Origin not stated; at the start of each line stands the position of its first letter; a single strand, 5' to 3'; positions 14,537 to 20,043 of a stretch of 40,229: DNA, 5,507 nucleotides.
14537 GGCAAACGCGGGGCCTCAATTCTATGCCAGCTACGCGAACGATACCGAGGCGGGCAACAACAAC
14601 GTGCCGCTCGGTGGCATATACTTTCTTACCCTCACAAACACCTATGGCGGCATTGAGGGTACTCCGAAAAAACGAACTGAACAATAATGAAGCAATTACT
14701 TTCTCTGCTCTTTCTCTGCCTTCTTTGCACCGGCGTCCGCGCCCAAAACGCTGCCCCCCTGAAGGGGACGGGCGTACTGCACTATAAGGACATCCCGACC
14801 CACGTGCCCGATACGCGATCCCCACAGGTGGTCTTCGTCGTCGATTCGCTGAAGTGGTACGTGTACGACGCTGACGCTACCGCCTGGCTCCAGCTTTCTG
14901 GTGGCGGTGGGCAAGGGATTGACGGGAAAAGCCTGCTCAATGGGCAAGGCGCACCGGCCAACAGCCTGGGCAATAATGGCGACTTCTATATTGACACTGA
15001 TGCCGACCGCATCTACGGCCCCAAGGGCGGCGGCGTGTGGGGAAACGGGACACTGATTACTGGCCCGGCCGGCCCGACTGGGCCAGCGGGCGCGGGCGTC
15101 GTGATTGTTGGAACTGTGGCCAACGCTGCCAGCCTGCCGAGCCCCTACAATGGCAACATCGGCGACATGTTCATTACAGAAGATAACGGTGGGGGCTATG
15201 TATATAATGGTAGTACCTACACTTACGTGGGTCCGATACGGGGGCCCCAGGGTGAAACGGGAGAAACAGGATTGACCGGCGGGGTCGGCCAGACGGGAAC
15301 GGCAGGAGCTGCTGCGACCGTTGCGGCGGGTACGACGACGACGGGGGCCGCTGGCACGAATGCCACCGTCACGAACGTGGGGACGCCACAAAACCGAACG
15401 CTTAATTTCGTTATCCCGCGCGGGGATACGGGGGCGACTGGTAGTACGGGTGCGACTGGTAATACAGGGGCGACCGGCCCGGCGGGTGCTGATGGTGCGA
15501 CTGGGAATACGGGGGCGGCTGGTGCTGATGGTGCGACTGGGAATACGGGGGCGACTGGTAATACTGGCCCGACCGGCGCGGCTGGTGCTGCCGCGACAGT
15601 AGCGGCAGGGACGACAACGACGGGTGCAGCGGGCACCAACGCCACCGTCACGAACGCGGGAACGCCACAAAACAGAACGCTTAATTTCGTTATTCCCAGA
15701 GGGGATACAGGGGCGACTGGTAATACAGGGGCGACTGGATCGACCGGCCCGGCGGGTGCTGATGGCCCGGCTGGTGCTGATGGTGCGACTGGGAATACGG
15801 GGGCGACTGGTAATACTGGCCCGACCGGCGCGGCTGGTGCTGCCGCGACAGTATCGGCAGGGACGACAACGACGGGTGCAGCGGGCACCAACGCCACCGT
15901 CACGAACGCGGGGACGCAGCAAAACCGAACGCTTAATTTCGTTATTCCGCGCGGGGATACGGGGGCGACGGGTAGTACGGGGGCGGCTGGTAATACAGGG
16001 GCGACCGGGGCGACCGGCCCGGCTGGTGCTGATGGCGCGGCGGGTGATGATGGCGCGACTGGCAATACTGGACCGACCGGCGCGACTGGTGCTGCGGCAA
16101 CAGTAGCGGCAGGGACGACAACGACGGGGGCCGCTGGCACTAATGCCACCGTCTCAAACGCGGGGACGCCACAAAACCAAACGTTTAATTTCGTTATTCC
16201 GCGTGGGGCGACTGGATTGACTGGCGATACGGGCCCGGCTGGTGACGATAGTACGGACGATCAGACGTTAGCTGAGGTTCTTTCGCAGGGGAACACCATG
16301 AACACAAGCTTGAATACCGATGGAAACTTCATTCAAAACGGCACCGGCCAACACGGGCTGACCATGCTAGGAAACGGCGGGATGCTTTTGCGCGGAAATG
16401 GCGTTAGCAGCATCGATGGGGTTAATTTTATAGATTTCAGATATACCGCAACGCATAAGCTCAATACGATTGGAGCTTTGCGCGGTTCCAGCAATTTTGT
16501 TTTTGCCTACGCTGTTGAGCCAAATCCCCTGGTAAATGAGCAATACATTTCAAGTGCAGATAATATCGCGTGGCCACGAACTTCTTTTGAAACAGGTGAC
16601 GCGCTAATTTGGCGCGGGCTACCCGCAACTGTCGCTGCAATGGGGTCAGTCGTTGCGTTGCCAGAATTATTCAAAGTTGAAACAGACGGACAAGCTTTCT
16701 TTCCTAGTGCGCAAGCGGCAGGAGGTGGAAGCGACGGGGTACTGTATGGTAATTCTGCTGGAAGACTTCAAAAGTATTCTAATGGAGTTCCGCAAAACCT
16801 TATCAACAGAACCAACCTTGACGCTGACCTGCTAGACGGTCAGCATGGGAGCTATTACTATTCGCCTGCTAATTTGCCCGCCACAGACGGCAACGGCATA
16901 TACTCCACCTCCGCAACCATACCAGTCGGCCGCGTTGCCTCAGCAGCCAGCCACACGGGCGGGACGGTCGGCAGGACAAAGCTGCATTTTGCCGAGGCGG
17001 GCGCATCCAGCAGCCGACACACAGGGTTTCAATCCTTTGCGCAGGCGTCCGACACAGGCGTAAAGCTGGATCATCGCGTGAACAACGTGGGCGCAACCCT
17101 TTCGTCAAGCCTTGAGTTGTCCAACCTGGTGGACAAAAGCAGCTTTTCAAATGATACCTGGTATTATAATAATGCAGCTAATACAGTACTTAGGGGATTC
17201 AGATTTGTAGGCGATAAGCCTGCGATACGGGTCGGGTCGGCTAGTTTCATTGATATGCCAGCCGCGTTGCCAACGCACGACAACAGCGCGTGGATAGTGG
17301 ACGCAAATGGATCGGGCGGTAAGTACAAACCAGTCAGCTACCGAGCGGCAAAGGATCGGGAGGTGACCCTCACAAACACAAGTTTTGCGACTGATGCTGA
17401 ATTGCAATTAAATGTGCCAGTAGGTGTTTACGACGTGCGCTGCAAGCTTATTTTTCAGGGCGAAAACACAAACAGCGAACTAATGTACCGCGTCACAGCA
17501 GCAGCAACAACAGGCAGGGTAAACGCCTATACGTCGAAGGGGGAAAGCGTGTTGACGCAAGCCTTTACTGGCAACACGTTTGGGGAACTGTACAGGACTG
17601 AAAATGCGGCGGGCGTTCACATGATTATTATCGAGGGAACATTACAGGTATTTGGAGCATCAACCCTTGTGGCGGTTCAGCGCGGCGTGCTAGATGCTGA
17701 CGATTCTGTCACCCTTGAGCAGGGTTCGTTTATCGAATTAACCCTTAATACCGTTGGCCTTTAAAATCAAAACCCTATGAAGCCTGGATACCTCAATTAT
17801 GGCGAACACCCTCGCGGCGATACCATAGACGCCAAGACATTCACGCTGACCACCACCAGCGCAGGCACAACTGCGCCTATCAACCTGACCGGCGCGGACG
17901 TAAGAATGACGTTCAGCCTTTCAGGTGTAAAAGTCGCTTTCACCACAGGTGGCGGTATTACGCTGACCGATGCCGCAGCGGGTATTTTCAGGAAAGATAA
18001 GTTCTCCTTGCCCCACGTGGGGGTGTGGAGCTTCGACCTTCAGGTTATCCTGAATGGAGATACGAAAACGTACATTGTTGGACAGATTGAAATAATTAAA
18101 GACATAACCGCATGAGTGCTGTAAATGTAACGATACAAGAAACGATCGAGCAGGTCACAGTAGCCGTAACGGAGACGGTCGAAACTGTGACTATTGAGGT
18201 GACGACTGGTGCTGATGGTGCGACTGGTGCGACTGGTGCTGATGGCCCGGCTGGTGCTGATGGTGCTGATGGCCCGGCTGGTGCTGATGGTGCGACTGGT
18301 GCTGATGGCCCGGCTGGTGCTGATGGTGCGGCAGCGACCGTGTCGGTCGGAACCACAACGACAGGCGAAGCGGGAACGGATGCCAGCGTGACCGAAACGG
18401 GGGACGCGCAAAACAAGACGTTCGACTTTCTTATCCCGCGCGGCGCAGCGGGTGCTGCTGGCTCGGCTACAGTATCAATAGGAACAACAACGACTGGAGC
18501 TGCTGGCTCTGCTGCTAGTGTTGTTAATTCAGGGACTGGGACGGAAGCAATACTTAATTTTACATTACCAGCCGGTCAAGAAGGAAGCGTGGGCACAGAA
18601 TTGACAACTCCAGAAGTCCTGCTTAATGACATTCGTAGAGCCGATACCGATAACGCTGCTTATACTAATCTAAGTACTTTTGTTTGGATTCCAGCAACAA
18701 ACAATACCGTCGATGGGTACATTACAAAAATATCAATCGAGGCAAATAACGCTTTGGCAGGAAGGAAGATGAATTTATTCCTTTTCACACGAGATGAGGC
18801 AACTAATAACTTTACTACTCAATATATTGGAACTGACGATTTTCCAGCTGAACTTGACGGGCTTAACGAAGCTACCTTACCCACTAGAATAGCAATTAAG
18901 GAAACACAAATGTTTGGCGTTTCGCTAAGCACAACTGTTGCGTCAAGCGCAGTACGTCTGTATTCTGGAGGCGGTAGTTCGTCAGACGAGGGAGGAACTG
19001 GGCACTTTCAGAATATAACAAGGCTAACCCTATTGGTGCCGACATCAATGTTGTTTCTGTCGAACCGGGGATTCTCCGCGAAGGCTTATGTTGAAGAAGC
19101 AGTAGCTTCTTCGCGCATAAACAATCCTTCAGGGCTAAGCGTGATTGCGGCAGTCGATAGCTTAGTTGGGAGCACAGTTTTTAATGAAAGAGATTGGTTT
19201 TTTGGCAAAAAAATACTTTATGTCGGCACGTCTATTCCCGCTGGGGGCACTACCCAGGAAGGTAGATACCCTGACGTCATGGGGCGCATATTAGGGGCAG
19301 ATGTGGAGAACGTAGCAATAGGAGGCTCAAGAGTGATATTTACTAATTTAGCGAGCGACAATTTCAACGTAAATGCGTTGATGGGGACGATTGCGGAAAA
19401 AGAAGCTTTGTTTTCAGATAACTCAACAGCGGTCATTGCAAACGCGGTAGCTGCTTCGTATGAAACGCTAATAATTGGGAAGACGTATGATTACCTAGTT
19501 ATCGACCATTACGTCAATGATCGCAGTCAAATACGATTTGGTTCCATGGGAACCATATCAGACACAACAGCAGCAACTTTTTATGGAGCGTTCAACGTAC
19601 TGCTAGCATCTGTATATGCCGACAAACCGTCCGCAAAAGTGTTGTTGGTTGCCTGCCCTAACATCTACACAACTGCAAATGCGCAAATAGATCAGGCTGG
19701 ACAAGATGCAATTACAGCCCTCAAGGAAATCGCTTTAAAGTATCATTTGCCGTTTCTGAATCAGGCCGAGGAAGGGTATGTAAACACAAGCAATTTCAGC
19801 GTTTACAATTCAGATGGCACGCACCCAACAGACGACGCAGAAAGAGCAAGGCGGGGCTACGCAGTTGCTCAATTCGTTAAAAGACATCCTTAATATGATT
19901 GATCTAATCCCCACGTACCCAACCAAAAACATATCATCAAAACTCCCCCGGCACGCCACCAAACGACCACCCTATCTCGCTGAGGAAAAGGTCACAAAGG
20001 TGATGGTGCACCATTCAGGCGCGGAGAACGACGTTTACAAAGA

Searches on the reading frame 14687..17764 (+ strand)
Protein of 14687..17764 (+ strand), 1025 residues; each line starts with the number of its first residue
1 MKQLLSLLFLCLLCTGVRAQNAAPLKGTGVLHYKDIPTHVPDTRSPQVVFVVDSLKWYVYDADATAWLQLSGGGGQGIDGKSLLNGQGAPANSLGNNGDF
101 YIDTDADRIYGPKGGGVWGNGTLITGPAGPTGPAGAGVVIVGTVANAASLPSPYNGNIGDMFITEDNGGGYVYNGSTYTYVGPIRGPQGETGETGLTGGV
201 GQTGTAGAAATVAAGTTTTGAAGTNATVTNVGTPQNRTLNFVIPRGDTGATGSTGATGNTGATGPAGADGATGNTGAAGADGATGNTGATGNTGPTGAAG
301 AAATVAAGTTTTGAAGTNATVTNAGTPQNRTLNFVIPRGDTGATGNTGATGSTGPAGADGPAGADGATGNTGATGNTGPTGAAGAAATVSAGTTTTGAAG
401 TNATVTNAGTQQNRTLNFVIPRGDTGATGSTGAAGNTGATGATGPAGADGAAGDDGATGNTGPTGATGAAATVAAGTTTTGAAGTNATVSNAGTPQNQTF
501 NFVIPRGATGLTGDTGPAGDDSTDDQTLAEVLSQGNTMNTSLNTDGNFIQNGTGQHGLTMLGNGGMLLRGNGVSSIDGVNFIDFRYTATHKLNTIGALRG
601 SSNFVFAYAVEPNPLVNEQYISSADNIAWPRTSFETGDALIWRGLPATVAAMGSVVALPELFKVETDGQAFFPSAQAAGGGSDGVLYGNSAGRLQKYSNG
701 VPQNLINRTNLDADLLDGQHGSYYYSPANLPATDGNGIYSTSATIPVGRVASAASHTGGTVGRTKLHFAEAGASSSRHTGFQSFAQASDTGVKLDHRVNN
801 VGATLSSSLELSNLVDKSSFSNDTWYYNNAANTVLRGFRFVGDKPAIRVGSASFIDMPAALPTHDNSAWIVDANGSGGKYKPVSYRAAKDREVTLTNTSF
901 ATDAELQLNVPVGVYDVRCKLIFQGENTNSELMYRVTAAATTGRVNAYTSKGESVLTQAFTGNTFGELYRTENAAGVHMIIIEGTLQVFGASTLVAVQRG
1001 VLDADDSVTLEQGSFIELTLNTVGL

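Call 11: search_protein_families(library=pfam, max_evalue=0.01, proteins=[window:14687-17764:+])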
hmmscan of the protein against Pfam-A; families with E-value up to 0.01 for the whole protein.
window:14687-17764:+ (1025 aa): 1 family
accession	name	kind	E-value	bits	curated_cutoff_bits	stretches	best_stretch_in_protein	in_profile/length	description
PF01391.23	Collagen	-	5.2e-17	61.8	27.2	3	245-301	3-59/60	Collagen triple helix repeat (20 copies)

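Call 12: search_protein_families(library=phrogs, max_evalue=0.001, proteins=[window:14687-17764:+])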
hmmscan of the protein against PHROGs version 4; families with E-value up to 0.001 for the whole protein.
window:14687-17764:+ (1025 aa): 25 families
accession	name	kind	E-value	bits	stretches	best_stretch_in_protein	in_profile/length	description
phrog_6320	-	tail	2.2e-37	130.2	2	210-407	76-238/745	tail fiber protein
phrog_819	-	tail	7.2e-33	114.8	2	244-555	536-826/1024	tail protein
phrog_21765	-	unknown function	3.3e-32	113.1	4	126-257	124-230/422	-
phrog_3904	-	tail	2.4e-24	86.7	2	44-265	646-811/1086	tail fiber protein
phrog_32311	-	unknown function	6e-23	82.5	4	286-359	70-143/577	-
phrog_4120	-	tail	1.4e-22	81.2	4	461-520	114-174/360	minor tail protein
phrog_5073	-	tail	6.9e-21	75.8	2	343-539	259-380/519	tail fiber protein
phrog_1806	-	tail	2.8e-18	67.2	4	348-469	112-231/276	collagen like minor tail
phrog_8745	-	tail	3.8e-14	52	3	422-528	1418-1536/1803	tail fiber protein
phrog_366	-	tail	8.4e-14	52.9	3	304-385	309-382/474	tail fiber protein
phrog_18350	-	tail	1.6e-13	51.9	2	267-395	99-210/253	tail fiber protein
phrog_28263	-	tail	3.2e-10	38.9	1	161-561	488-874/1400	tail fiber protein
phrog_33894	-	unknown function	5.1e-09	36.2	1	87-201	443-555/727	-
phrog_29268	-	unknown function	9.2e-09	35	1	181-305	416-540/653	-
phrog_35286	-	unknown function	1e-08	35.2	1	126-324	161-362/750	-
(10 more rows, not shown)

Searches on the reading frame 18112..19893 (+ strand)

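Call 11: search_protein_families(library=pfam, max_evalue=0.01, proteins=[window:18112-19893:+])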
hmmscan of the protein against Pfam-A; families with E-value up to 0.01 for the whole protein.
window:18112-19893:+ (593 aa): 1 family
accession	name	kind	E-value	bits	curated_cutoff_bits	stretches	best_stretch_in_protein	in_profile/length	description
PF01391.23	Collagen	-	1.9e-05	24.8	27.2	1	33-73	13-53/60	Collagen triple helix repeat (20 copies)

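Call 12: search_protein_families(library=phrogs, max_evalue=0.001, proteins=[window:18112-19893:+])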
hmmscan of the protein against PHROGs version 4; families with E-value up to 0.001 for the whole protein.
window:18112-19893:+ (593 aa): 15 families
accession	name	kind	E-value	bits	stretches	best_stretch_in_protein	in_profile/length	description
phrog_11541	-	unknown function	2.5e-14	53.6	1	321-591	586-825/832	-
phrog_21765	-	unknown function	1.3e-11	45.2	2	118-169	185-232/422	-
phrog_5240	-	tail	1.1e-10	41.8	1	360-576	451-653/670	tail fiber protein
phrog_8745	-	tail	7.2e-10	37.8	1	33-170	1404-1538/1803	tail fiber protein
phrog_5073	-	tail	1e-08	35.7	1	17-174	245-370/519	tail fiber protein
phrog_32311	-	unknown function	1.9e-08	34.6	1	49-162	9-130/577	-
phrog_819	-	tail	1.1e-07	31.4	1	28-165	690-824/1024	tail protein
phrog_3420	-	unknown function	1.3e-07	30.6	1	31-161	241-369/929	-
phrog_38766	-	head and packaging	5.4e-07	29.5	1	30-138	118-223/478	virion structural protein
phrog_6320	-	tail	1.4e-06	28.4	1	32-141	169-279/745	tail fiber protein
phrog_4120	-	tail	1.6e-06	28.4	0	66-118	115-168/360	minor tail protein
phrog_1806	-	tail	1.9e-06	28.4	1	23-139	97-213/276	collagen like minor tail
phrog_26246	-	tail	9.7e-05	22.7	1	32-122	112-202/329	tail protein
phrog_10972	-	tail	0.00014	22.4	1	15-102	139-228/343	tail fiber protein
phrog_366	-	tail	0.00023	21.7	0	31-131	310-388/474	tail fiber protein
